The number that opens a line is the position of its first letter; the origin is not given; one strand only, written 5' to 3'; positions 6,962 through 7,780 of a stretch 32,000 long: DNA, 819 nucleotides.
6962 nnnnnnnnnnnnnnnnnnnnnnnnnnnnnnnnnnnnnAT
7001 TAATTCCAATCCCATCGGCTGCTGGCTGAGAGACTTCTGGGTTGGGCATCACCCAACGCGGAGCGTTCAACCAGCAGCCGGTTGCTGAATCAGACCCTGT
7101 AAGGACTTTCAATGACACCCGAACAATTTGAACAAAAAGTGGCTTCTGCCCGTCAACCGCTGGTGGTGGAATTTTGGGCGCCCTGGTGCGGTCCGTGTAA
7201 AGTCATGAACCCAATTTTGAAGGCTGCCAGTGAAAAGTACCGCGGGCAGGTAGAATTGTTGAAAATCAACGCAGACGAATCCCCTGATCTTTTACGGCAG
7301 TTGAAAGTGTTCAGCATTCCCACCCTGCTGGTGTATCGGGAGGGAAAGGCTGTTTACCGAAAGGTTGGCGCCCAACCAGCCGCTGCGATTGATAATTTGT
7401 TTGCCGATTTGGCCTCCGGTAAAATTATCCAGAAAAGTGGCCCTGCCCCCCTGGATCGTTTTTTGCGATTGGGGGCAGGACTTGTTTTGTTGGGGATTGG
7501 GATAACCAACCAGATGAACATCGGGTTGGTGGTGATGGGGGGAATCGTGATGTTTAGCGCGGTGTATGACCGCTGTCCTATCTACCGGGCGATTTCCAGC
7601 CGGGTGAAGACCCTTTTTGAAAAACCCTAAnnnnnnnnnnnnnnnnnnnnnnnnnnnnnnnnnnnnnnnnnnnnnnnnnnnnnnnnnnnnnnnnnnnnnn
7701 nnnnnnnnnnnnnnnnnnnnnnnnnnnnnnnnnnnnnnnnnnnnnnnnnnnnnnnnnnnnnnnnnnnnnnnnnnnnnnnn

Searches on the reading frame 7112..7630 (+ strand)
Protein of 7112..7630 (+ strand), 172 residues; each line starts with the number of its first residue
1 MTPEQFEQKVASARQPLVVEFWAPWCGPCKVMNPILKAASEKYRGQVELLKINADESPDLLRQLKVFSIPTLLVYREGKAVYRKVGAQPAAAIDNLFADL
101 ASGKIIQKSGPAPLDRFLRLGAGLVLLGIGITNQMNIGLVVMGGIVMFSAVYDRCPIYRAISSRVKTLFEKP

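Call 7: search_protein_families(library=pfam, proteins=[window:7112-7630:+], max_evalue=0.01)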
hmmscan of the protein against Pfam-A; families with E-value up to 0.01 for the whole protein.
window:7112-7630:+ (172 aa): 7 families
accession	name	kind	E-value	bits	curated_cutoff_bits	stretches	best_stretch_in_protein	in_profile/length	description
PF00085.26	Thioredoxin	-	5.6e-28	97.4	23.5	1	2-95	6-99/103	Thioredoxin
PF11127.14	YgaP-like_TM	-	4.4e-09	36.8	25.3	1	114-162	8-59/66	Inner membrane protein YgaP-like, transmembrane domain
PF13098.12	Thioredoxin_2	-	3.9e-07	30.8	27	1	12-96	3-103/104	Thioredoxin-like domain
PF13905.12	Thioredoxin_8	-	1.5e-06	28.9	27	1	16-57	3-46/94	Thioredoxin-like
PF14595.12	Thioredoxin_9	-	1.5e-05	25.4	25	1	6-94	32-123/129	Thioredoxin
PF13899.12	Thioredoxin_7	-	6.2e-05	23.5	27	1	9-75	12-81/83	Thioredoxin-like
PF08534.16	Redoxin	-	0.00082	19.6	26.6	1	13-88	27-105/148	Redoxin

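Call 29: search_protein_families(library=ncbifam, proteins=[window:7112-7627:+], max_evalue=0.001)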
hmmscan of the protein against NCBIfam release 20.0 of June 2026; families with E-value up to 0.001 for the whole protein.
window:7112-7627:+ (172 aa): 11 families
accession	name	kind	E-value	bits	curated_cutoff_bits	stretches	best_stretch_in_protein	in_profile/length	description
TIGR01068.1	thioredoxin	equivalog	2e-30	104.9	96.8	1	2-99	2-99/101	thioredoxin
NF008229.0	PRK10996.1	equivalog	2.9e-22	78.9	125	1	9-97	47-135/141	thioredoxin TrxC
NF006898.0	PRK09381.1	equivalog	5.5e-19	68.6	138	1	2-93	9-100/109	thioredoxin TrxA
NF047697.1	ThioredTrxAClost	equivalog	1.1e-16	61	140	1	2-85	5-88/105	thioredoxin TrxA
TIGR01126.1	pdi_dom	equivalog_domain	2.2e-16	60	107.2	1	2-88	2-92/105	protein disulfide-isomerase domain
TIGR01130.1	ER_PDI_fam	subfamily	2.5e-13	50.4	344.25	1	3-93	8-100/476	protein disulfide-isomerase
NF002854.0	PRK03147.1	subfamily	1.2e-06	28.6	170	1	17-57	65-106/176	thiol-disulfide oxidoreductase ResA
NF041202.1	StoA_CxxC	exception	6.1e-06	26.2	210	1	12-53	50-91/163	endospore biogenesis thiol-disulfide oxidoreductase StoA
NF001419.0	PRK00293.1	subfamily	2.5e-05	23.1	330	1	4-78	464-547/574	protein-disulfide reductase DsbD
TIGR00385.1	dsbE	subfamily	2.6e-05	23.9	123.15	1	6-70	54-117/173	DsbE family thiol:disulfide interchange protein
NF045694.1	seleno_TsoB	exception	0.00034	18.8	805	1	8-73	468-541/572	rhodanese/DsbD fusion-like selenoprotein TsoB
